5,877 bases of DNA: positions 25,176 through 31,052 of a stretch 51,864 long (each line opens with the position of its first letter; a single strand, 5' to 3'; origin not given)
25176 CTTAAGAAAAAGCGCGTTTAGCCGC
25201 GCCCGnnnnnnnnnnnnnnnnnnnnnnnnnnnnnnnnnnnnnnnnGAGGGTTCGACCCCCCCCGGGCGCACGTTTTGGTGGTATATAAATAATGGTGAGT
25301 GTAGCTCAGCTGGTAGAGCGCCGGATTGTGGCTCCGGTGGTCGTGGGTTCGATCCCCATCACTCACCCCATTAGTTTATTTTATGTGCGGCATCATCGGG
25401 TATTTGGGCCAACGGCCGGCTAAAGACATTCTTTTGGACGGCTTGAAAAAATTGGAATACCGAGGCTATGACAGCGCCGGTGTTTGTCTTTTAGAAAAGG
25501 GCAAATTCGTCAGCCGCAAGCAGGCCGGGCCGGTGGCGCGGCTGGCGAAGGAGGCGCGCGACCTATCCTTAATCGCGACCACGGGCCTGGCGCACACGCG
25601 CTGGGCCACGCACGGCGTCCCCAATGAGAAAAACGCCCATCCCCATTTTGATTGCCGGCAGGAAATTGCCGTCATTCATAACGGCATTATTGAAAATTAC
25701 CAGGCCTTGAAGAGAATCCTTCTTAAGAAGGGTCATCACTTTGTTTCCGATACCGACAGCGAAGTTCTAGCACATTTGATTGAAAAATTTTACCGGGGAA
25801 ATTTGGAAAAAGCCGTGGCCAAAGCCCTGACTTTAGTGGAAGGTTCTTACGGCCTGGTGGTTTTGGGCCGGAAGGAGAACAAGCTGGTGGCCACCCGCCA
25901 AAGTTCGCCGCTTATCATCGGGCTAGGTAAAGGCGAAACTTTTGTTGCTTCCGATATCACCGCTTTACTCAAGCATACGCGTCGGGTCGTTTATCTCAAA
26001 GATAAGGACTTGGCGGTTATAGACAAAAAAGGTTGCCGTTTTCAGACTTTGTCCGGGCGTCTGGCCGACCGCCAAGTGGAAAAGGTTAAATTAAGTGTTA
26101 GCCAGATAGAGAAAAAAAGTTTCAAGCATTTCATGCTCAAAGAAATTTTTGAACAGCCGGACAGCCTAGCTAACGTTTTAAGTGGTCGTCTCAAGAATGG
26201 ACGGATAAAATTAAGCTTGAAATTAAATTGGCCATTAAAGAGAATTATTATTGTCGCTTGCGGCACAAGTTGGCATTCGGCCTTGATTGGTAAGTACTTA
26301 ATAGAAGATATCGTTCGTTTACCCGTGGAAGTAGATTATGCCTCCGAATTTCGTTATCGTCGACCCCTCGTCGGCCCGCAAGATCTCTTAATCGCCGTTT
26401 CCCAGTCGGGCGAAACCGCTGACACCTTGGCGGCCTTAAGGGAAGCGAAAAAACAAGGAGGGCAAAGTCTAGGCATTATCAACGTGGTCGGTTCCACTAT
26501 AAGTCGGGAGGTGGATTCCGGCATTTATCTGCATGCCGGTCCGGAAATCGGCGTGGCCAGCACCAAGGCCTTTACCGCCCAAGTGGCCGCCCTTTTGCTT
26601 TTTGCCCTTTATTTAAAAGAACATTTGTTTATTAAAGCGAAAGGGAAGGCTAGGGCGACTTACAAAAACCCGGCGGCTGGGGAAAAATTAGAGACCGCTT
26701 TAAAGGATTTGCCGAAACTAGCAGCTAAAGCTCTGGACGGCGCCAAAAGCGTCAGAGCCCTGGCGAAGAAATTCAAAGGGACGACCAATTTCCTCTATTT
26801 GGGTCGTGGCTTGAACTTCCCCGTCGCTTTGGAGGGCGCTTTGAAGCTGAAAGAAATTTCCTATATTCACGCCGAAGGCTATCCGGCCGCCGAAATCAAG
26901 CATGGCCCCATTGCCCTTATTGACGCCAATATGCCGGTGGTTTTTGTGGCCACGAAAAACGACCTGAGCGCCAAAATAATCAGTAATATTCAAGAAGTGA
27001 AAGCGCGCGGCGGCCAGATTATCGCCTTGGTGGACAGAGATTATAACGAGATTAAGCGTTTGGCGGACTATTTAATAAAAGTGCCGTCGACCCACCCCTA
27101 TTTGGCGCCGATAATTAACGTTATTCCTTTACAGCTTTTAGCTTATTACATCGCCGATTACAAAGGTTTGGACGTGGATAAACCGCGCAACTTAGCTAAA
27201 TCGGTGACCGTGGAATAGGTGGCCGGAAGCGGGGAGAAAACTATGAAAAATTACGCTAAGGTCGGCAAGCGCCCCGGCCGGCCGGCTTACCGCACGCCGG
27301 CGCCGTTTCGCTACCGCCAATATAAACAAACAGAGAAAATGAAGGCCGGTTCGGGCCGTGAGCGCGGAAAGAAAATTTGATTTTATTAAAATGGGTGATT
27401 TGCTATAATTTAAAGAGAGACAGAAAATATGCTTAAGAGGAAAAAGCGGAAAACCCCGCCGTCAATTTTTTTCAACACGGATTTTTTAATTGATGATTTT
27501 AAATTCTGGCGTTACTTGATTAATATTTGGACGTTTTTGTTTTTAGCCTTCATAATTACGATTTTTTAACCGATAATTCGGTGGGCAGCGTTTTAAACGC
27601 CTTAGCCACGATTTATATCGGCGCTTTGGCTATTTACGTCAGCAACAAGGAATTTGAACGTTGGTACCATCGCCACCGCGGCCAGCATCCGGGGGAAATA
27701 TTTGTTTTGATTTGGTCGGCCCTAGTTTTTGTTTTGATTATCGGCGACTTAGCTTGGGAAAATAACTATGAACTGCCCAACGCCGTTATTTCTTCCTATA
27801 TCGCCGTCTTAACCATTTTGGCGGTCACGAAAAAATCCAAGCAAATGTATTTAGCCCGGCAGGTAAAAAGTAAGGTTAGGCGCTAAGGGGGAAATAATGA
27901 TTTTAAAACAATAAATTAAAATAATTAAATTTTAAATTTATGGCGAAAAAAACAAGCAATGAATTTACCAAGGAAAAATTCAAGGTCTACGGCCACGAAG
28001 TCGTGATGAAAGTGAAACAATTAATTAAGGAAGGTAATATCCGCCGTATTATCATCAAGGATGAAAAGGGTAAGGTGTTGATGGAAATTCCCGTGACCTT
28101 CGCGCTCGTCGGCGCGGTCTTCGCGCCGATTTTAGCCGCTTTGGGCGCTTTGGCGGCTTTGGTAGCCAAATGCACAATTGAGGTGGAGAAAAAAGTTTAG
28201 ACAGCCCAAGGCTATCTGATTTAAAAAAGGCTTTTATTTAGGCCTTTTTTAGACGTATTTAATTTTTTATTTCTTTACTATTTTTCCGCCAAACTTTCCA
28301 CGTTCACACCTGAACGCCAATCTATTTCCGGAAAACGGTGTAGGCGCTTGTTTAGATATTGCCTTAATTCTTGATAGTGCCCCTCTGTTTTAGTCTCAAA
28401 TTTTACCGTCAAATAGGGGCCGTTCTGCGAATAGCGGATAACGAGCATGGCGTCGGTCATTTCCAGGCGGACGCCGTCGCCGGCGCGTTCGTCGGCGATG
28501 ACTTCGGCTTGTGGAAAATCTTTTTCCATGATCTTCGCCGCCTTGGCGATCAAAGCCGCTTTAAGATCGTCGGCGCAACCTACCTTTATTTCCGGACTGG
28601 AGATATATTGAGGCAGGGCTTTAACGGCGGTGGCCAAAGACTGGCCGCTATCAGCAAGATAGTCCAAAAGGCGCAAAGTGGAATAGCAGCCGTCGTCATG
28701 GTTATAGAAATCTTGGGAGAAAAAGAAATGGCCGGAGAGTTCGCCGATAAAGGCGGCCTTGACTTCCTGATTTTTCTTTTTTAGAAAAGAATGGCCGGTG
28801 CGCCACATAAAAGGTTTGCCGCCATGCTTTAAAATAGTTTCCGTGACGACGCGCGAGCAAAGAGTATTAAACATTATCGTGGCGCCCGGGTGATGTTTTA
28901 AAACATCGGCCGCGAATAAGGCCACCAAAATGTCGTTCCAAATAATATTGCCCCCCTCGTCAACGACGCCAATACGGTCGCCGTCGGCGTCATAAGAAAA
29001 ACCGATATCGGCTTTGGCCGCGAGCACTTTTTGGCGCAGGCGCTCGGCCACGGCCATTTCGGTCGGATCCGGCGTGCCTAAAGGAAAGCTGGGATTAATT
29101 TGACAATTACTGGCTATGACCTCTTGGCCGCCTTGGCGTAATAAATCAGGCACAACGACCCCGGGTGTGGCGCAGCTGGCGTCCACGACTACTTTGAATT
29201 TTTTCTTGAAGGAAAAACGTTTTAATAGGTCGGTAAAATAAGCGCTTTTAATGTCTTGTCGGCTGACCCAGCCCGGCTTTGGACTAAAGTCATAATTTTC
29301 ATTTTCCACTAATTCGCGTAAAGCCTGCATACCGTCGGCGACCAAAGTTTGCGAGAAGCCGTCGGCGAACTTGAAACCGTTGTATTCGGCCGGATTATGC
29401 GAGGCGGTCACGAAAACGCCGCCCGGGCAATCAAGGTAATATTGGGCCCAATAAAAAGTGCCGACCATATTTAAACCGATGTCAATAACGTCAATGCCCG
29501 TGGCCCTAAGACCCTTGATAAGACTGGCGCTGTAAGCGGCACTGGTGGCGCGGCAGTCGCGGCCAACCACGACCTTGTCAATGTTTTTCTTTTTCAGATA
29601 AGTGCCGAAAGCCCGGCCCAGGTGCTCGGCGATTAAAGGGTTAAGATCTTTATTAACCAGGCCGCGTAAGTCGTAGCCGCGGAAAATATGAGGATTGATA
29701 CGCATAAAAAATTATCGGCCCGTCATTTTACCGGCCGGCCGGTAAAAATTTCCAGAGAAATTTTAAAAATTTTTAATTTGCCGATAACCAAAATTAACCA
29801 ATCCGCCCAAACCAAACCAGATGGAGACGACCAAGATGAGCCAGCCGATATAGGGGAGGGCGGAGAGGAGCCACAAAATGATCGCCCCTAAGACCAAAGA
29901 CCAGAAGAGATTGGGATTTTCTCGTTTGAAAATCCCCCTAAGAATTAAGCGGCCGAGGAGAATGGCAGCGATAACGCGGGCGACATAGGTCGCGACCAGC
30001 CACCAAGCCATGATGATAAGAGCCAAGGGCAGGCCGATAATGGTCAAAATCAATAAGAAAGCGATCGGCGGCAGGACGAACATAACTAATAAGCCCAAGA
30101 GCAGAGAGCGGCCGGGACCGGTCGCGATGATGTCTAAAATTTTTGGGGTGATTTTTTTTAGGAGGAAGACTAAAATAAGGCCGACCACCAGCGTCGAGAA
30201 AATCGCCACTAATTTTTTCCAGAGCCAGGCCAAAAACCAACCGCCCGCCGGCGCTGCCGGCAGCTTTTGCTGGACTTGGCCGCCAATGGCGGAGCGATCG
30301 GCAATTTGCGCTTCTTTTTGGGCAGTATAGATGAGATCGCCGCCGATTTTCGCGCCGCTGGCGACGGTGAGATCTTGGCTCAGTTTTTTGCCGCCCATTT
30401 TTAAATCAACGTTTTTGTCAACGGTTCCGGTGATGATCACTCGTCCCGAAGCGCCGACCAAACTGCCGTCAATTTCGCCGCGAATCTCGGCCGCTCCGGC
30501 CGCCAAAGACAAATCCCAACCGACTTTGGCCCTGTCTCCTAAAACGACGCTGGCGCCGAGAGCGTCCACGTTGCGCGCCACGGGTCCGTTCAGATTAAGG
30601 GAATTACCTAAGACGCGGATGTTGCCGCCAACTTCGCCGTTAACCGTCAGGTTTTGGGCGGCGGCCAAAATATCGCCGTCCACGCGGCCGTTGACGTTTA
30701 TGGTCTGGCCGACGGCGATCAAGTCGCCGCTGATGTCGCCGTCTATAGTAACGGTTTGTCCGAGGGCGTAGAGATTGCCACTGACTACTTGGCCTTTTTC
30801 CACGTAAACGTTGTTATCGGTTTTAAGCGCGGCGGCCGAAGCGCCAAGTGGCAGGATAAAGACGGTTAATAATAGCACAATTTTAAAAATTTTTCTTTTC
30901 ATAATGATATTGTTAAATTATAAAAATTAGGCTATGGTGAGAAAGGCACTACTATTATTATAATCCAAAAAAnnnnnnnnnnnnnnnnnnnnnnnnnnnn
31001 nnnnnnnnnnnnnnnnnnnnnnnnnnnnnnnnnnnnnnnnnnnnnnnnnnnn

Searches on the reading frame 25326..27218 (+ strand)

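Call 87: search_protein_families(library=pfam, proteins=[window:25326-27218:+], max_evalue=0.001)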
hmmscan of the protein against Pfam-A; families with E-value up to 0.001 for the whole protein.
window:25326-27218:+ (630 aa): 5 families
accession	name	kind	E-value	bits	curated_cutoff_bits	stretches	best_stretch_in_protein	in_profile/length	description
PF01380.27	SIS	-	1.5e-59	199.9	25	2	305-428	6-130/131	SIS domain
PF13522.11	GATase_6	-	3.9e-18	66.2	27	1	84-209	10-129/130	Glutamine amidotransferase domain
PF13537.11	GATase_7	-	8.3e-16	58.6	25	1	94-215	5-122/123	Glutamine amidotransferase domain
PF13230.11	GATase_4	-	6.1e-05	22.5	23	1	71-159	58-145/272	Glutamine amidotransferases class-II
PF13580.11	SIS_2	-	0.00045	20.7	27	0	349-379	101-131/138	SIS domain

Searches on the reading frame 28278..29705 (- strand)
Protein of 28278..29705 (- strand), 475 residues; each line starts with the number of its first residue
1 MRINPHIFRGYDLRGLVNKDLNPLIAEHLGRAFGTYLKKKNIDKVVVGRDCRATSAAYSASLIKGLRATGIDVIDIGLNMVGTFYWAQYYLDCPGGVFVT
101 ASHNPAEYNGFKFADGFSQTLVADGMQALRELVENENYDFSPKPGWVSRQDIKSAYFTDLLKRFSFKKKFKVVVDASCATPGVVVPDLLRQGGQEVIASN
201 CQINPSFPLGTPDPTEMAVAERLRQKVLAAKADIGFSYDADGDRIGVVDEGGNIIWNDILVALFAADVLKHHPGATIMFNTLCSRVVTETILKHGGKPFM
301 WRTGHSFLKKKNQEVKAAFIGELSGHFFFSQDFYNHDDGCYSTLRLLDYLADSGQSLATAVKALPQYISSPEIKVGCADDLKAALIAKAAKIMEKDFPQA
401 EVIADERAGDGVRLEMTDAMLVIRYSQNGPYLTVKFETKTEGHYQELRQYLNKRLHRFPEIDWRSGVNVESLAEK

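Call 87: search_protein_families(library=pfam, proteins=[window:28278-29705:-], max_evalue=0.001)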
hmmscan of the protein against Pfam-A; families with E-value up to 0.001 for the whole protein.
window:28278-29705:- (475 aa): 3 families
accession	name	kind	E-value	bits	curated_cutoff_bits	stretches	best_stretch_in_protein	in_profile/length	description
PF02878.22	PGM_PMM_I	-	1.3e-31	109.5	22.5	1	7-136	3-134/138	Phosphoglucomutase/phosphomannomutase, alpha/beta/alpha domain I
PF02879.22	PGM_PMM_II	-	5.9e-19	69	29.3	1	155-252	2-103/103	Phosphoglucomutase/phosphomannomutase, alpha/beta/alpha domain II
PF02880.22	PGM_PMM_III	-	9e-19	68.1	20.7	1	258-365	3-112/115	Phosphoglucomutase/phosphomannomutase, alpha/beta/alpha domain III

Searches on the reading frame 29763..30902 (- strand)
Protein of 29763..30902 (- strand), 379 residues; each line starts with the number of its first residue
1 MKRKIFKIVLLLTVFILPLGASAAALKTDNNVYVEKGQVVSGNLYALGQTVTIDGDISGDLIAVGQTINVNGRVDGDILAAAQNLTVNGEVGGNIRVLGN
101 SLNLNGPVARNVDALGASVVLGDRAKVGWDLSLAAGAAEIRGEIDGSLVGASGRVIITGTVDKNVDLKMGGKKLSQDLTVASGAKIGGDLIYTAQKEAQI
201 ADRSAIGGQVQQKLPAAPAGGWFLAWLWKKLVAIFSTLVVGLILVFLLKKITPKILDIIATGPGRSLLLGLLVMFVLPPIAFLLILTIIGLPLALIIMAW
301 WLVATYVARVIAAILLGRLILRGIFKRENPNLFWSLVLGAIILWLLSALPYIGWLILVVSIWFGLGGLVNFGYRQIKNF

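Call 87: search_protein_families(library=pfam, proteins=[window:29763-30902:-], max_evalue=0.001)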
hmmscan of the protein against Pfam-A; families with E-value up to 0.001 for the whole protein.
window:29763-30902:- (379 aa): 1 family
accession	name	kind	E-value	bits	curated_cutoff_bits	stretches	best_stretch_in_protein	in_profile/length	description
PF04519.19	Bactofilin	-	4.6e-07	30.4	27.9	1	34-98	3-65/98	Polymer-forming cytoskeletal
